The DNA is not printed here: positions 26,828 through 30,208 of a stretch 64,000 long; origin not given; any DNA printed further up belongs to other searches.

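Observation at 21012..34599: Candidate undescribed export module: secreted beta-propeller pair + MFP + two different RND permeases + amidohydrolase, without TolC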

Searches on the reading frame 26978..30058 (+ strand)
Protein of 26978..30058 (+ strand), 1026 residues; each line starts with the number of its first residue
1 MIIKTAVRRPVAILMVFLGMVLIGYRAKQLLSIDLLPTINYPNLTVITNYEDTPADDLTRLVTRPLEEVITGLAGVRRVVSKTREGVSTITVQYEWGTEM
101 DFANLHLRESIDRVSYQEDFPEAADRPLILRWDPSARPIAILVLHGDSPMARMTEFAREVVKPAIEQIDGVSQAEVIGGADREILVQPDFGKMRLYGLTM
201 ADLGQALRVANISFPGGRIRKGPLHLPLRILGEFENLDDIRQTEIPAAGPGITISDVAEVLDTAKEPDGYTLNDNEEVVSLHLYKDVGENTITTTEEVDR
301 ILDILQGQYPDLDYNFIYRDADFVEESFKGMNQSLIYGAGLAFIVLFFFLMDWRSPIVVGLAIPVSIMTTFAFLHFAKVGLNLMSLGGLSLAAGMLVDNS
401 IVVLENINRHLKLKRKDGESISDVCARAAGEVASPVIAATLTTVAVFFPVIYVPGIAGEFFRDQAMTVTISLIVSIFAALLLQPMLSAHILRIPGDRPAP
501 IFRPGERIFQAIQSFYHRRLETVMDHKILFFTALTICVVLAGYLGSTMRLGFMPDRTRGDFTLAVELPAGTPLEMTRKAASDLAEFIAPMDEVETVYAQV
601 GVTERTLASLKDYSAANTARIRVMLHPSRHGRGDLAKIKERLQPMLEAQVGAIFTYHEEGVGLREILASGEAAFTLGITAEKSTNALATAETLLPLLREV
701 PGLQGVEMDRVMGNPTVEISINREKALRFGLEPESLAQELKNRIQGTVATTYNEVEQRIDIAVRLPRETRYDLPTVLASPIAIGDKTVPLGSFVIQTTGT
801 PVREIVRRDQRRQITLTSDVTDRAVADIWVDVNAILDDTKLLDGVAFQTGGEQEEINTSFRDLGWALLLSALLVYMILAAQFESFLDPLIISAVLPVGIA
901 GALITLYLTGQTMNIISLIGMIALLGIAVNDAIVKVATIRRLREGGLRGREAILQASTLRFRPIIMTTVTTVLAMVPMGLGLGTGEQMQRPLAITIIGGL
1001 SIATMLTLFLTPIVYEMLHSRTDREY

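Call 4: search_protein_families(library=pfam, proteins=[window:26978-30058:+], max_evalue=0.01)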
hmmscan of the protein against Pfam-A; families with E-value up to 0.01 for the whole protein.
window:26978-30058:+ (1026 aa): 2 families
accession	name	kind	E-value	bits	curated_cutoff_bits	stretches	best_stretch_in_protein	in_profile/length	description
PF00873.25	ACR_tran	-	1.7e-215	718.4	28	1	2-1019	1-1021/1021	AcrB/AcrD/AcrF family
PF02355.23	SecD_SecF_C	-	5.1e-10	39.5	20.5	2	335-486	33-182/189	Protein export membrane protein SecD/SecF, C-terminal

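Call 5: search_protein_families(library=ncbifam, proteins=[window:26978-30058:+], max_evalue=0.01)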
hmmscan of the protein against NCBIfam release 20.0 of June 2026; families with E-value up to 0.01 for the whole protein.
window:26978-30058:+ (1026 aa): 23 families
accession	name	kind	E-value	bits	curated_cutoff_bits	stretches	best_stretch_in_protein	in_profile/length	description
NF033617.1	RND_permease_2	subfamily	5.2e-174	580.9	1250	1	5-1019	3-1008/1009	multidrug efflux RND transporter permease subunit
NF000282.2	RND_permease_1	subfamily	1.2e-135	453.9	1250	1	7-1019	5-1028/1029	multidrug efflux RND transporter permease subunit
TIGR00914.1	2A0601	subfamily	1e-127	427.4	701.45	1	2-1024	5-1041/1051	CusA/CzcA family heavy metal efflux RND transporter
NF007798.0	PRK10503.1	equivalog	1.1e-109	367.6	1584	1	7-1018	17-1022/1040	MdtB/MuxB family multidrug efflux RND transporter permease subunit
TIGR00915.1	2A0602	subfamily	2.6e-109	366.6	940.35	1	7-1019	6-1029/1050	efflux RND transporter permease subunit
NF007905.0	PRK10614.1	equivalog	4e-109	365.8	1774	1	7-1019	8-1009/1025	multidrug efflux RND transporter permease subunit MdtC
NF007133.0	PRK09579.1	equivalog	1.8e-93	313.8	1763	1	5-1022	6-1006/1017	multidrug efflux RND transporter permease subunit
NF007131.0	PRK09577.1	equivalog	8.8e-79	265.4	1768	1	7-1018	6-1022/1045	multidrug efflux RND transporter permease subunit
NF007842.1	PRK10555.1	equivalog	1.5e-72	244.9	1854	1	7-1021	6-1029/1036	multidrug efflux RND transporter permease AcrD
NF000037.1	RND_perm_OqxB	exception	1.8e-72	244.5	2200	1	8-1019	9-1035/1050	multidrug efflux RND transporter permease subunit OqxB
NF011706.2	PRK15127.1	equivalog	3.7e-58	197.3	2150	1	7-1024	6-1035/1049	multidrug efflux RND transporter permease subunit AcrB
TIGR00916.1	2A0604s01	subfamily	1.2e-14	54.5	148.6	2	331-479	87-230/231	SecD/SecF family protein translocase subunit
NF009583.0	PRK13024.1-3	subfamily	2.2e-13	49.2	721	2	339-612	287-527/755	protein translocase subunit SecDF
TIGR00921.1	2A067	subfamily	2e-08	32.8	351.9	2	814-1016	141-344/733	hydrophobe/amphiphile efflux-3 (HAE3) family transporter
TIGR00966.2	transloc_SecF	equivalog_domain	3.5e-08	33.3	160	2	862-1015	125-276/279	protein translocase subunit SecF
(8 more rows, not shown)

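Call 34: search_solved_structures(query=window:26978-30058:+, max_evalue=1e-60)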
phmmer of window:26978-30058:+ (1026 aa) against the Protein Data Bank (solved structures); distinct sequences matched with E-value up to 1e-60: 30.
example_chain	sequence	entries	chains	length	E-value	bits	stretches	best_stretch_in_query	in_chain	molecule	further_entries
9lyq_B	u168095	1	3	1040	8.2e-98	332.2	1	7-1017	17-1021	Multidrug resistance protein MdtB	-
7wlv_A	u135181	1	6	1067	8.9e-88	299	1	4-1020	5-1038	Efflux pump membrane transporter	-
8yr0_A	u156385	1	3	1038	2e-82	281.2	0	8-602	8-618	Cation/multidrug efflux pump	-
4k0e_A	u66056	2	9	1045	3e-79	270.7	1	10-1024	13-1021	Heavy metal cation tricomponent efflux pump ZneA(CzcA-like)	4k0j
9j3d_J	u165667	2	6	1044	9.8e-79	269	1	7-1016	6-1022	Efflux pump membrane transporter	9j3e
8zxs_A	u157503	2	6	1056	5.9e-77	263.1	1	8-1021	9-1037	Efflux pump membrane transporter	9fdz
7cz9_A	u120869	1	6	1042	6.9e-77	262.9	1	8-1020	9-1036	Efflux pump membrane transporter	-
6ows_A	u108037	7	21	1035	9.9e-77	262.4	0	7-585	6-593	Efflux pump membrane transporter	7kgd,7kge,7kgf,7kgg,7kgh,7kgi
7b8p_A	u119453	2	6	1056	1.1e-76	262.3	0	7-585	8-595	Efflux pump membrane transporter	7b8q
5lq3_A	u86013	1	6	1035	1.6e-75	258.4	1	4-1020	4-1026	CmeB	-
5t0o_A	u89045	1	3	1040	1.6e-75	258.4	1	4-1020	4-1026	CmeB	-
8gjj_B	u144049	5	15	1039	2.5e-75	257.8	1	4-1020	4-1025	Efflux pump membrane transporter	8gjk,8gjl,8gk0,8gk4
22xk_B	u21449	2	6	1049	3.7e-72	247.3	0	6-602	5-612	MexBYB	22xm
7wls_A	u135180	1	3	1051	5.3e-72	246.7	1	5-1016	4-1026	Efflux pump membrane transporter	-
8z1u_A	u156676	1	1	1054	4e-71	243.8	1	7-1016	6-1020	Efflux pump membrane transporter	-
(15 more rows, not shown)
